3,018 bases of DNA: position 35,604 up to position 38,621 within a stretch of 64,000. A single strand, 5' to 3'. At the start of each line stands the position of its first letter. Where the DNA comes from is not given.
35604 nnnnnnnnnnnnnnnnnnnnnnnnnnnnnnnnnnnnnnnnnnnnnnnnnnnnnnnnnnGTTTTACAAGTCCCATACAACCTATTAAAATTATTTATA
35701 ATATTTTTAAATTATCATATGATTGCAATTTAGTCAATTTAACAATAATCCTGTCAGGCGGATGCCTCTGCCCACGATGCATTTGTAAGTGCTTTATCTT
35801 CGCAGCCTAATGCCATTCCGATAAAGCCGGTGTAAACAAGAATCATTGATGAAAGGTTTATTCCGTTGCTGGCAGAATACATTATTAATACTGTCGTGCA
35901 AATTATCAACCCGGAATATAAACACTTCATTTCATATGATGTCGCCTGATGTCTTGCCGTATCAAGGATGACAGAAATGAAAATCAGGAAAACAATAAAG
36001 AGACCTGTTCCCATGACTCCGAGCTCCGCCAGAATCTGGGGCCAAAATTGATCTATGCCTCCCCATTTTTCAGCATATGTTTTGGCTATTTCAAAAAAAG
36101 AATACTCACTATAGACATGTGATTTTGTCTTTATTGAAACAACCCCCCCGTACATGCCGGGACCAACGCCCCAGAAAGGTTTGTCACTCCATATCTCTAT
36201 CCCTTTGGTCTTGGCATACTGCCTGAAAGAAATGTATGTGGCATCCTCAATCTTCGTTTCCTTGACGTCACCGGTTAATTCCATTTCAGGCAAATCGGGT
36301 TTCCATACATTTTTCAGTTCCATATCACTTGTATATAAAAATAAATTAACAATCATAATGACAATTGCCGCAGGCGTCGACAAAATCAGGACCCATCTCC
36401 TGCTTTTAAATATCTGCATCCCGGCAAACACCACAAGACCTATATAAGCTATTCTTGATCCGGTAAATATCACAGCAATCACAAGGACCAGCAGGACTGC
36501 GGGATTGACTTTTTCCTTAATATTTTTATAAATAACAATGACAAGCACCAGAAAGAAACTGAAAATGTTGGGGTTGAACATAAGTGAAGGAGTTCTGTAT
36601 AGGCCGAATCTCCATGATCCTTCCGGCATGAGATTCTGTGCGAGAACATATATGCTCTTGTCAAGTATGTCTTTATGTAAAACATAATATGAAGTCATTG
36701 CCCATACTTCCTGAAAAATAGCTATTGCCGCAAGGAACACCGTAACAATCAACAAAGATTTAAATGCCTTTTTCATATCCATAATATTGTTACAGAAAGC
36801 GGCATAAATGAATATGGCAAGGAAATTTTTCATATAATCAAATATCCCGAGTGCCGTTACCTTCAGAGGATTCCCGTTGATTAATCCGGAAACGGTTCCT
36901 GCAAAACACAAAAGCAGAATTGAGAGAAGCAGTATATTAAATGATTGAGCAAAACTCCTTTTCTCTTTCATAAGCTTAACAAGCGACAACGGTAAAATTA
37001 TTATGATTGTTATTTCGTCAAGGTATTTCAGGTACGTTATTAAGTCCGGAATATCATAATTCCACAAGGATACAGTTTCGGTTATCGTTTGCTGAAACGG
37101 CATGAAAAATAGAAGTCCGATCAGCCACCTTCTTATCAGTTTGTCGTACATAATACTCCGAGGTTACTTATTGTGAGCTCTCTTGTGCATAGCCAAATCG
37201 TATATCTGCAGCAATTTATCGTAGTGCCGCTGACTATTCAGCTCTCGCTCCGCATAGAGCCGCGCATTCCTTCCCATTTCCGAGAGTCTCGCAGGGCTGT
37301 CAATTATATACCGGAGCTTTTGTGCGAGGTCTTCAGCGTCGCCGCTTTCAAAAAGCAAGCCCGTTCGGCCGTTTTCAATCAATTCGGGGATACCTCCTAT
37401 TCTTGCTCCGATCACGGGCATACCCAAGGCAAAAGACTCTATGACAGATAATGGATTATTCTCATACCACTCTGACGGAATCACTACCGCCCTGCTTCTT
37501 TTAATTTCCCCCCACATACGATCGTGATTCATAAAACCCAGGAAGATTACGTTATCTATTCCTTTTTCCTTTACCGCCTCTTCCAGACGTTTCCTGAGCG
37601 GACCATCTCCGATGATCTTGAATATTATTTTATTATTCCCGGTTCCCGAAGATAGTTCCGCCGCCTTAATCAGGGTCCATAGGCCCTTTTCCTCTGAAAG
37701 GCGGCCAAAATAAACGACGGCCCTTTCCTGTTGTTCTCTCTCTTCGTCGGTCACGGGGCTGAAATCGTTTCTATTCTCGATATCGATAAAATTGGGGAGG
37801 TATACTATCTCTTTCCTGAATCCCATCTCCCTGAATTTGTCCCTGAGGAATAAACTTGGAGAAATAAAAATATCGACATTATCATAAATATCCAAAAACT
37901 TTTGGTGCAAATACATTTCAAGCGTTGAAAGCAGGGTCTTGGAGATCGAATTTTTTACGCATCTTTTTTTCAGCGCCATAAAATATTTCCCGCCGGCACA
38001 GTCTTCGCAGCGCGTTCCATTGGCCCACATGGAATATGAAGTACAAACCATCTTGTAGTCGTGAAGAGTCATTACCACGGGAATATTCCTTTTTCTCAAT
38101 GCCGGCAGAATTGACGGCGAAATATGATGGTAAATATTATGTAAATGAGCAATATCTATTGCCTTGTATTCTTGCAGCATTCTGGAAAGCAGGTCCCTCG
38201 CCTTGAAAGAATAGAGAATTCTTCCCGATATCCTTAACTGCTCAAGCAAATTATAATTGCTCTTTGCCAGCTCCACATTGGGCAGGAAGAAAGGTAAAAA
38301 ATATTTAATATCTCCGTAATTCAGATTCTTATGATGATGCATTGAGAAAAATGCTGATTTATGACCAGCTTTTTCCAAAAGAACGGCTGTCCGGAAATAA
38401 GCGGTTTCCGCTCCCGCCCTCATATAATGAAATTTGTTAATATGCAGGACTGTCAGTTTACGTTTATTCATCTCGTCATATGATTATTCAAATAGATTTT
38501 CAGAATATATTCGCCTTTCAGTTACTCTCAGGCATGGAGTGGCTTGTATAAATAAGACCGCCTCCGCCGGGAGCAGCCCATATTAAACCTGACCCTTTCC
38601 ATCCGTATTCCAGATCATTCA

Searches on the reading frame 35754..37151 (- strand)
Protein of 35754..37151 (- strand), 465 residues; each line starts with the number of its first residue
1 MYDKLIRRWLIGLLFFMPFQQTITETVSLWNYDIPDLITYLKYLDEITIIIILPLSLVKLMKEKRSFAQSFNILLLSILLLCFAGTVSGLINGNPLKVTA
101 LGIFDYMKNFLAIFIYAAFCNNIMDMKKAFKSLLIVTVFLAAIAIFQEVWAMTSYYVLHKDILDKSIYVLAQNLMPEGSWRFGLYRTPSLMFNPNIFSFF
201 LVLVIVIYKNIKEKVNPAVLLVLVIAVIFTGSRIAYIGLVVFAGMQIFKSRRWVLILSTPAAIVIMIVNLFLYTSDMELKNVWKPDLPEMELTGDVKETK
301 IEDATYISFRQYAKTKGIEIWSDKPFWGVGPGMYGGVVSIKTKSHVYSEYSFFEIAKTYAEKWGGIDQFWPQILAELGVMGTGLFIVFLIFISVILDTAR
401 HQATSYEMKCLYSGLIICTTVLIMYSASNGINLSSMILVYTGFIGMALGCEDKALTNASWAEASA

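Call 7: search_protein_families(library=ncbifam, proteins=[window:35754-37151:-], max_evalue=0.0001)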
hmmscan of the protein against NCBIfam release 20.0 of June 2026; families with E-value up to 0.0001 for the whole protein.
window:35754-37151:- (465 aa): 0 families

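Call 10: search_protein_families(library=pfam, proteins=[window:35754-37151:-], max_evalue=0.001)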
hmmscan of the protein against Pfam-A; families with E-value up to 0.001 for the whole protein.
window:35754-37151:- (465 aa): 1 family
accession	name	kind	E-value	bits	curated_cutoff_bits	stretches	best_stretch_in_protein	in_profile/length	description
PF04932.20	Wzy_C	-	3.2e-13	50.2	31.7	1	219-386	2-149/149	O-Antigen ligase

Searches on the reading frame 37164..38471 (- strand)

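Call 8: search_protein_families(library=ncbifam, proteins=[window:37164-38471:-], max_evalue=0.0001)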
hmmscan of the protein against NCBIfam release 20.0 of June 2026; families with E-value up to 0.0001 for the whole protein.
window:37164-38471:- (435 aa): 35 families (the best 25 are shown)
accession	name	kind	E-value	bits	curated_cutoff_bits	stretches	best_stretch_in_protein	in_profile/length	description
TIGR03999.1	thiol_BshA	equivalog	2.4e-25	89.2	273.7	1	200-426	146-372/375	N-acetyl-alpha-D-glucosaminyl L-malate synthase BshA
TIGR03088.1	stp2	hypoth_equivalog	4.2e-25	88.6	409.05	1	239-425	183-371/374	TIGR03088 family PEP-CTERM/XrtA system glycosyltransferase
NF041876.1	EPS_EpsE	equivalog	2.5e-24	86.3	400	1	244-416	209-385/389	exopolysaccharide biosynthesis GT4 family glycosyltransferase EpsE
NF047684.1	TeichurnBiosyTuaC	equivalog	1.5e-18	66.9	550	1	208-425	174-387/391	teichuronic acid biosynthesis protein TuaC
TIGR04063.1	stp3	hypoth_equivalog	9.4e-18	64.3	442.05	1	221-426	181-394/397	TIGR04063 family PEP-CTERM/XrtA system glycosyltransferase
NF038298.1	EPS_HpsO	equivalog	2.8e-17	62.6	575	1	214-403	162-363/388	hormogonium polysaccharide biosynthesis glycosyltransferase HpsO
TIGR03449.1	mycothiol_MshA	equivalog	3.4e-16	59.1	462.5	1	247-429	218-405/406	D-inositol-3-phosphate glycosyltransferase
TIGR04005.1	wcaL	equivalog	4.6e-16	58.7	537.6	1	196-421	172-400/406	colanic acid biosynthesis glycosyltransferase WcaL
NF053787.1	GlcN_PG_synth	equivalog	3.6e-15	55.7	480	1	170-425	119-357/361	N-acetylglucosaminyl phosphatidylglycerol synthase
NF050056.1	ProtGlycPglH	equivalog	3.9e-15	55.8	600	1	228-405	159-332/354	GalNAc-alpha-(1->4)-GalNAc-alpha-(1->3)-diNAcBac-PP-undecaprenol alpha-1,4-N-acetyl-D-galactosaminyltransferase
NF046085.1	XrtY_assoc_Gly1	equivalog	1.1e-14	54.1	400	1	211-426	173-383/387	XrtY-associated glycosyltransferase XYAG1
NF007396.0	PRK09922.1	equivalog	2.3e-14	53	385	1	190-395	128-329/361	lipopolysaccharide 1,6-galactosyltransferase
TIGR02149.1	glgA_Coryne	subfamily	1.4e-13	50.7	302.4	1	246-425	201-388/391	glycogen synthase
NF012028.0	PRK15484.1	subfamily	1.6e-13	50.5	618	1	184-393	124-345/380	lipopolysaccharide N-acetylglucosaminyltransferase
NF007640.0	PRK10307.1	subfamily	1.9e-13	50.1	276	1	182-420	158-400/411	WcaI family glycosyltransferase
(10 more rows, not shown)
